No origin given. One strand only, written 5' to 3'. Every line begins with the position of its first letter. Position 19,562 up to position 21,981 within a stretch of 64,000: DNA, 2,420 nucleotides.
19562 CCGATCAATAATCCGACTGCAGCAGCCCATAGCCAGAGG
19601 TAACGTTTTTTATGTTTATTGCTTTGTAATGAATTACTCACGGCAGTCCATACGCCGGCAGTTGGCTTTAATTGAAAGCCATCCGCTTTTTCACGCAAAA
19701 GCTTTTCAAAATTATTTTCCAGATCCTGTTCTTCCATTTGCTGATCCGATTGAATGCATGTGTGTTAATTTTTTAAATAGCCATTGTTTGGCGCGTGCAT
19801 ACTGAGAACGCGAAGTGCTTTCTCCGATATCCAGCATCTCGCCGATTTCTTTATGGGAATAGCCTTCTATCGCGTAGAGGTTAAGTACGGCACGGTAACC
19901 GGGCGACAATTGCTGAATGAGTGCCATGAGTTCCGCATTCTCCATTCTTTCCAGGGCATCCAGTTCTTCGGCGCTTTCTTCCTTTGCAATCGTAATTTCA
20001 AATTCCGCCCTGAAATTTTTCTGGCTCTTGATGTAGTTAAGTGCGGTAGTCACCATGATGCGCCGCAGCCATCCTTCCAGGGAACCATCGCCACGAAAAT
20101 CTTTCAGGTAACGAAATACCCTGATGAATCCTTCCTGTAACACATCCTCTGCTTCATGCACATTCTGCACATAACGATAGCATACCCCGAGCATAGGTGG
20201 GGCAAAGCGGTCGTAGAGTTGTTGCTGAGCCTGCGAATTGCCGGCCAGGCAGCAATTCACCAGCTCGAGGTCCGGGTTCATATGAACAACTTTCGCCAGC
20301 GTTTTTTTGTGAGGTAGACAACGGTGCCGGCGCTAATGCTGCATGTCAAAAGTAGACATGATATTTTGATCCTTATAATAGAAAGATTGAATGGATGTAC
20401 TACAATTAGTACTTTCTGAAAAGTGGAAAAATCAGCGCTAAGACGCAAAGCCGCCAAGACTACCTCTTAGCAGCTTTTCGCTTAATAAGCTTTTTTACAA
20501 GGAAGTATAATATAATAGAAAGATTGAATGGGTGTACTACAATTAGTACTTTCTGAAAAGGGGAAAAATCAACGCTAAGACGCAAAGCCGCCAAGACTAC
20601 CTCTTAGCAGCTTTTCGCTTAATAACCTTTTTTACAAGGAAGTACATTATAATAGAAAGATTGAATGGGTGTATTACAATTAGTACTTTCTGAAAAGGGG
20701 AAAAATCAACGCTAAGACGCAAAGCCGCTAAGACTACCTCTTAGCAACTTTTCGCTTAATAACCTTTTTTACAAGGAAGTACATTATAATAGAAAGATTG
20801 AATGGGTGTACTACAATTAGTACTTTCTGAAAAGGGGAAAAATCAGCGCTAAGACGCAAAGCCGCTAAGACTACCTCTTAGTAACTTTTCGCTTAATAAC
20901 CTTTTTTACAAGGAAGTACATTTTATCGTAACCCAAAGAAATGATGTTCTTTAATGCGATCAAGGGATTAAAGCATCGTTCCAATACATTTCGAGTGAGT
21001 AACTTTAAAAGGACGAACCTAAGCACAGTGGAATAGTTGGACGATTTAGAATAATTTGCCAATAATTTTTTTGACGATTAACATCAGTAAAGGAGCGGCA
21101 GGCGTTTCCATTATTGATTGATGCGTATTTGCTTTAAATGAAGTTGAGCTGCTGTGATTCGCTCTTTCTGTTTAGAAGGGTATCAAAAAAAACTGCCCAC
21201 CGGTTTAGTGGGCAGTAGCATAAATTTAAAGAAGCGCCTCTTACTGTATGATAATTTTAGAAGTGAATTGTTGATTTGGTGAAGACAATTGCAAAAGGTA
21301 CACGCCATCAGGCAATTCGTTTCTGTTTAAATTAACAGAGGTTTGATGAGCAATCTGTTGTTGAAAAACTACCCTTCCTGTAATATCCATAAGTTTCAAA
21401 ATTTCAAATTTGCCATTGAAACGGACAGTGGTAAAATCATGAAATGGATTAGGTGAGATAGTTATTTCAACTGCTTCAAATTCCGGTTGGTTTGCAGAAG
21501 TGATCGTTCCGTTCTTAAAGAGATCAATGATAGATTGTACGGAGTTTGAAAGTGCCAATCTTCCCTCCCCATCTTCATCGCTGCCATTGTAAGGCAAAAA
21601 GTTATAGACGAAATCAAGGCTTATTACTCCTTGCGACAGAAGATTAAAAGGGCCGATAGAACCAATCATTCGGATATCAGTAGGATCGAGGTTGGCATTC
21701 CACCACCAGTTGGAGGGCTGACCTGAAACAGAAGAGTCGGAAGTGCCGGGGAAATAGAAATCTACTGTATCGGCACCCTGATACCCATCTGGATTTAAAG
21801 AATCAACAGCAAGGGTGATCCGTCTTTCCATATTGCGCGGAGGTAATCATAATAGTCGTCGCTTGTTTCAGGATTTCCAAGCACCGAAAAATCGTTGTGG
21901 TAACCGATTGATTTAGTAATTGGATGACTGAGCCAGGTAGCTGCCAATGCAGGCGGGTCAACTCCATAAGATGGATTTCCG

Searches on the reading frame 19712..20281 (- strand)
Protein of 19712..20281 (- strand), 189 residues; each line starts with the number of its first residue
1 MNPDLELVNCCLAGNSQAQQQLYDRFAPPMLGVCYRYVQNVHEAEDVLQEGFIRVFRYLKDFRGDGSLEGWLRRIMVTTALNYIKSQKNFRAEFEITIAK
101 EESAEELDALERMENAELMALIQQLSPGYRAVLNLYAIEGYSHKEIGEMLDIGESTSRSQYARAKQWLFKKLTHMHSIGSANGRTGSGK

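Call 98: search_protein_families(library=pfam, max_evalue=0.0001, proteins=[window:19712-20281:-])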
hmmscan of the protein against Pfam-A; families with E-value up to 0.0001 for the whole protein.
window:19712-20281:- (189 aa): 4 families
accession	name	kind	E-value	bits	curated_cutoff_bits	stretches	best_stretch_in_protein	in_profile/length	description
PF04542.20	Sigma70_r2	-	8.3e-17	61.2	24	1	22-88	1-69/71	Sigma-70 region 2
PF08281.18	Sigma70_r4_2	-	5.7e-15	55.1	25.7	1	117-168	3-54/54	Sigma-70, region 4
PF04545.22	Sigma70_r4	-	3.4e-07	30.1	24.1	1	122-164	2-44/50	Sigma-70, region 4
PF07638.17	Sigma70_ECF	-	1.1e-06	29.2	21.1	1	104-173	117-184/185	ECF sigma factor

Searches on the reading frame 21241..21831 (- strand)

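Call 98: search_protein_families(library=pfam, max_evalue=0.0001, proteins=[window:21241-21831:-])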
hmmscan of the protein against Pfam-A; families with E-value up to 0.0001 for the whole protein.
window:21241-21831:- (196 aa): 1 family
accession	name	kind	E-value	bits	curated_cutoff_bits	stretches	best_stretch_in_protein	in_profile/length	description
PF18962.6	Por_Secre_tail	-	9.6e-12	45.5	27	1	125-195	1-75/75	Secretion system C-terminal sorting domain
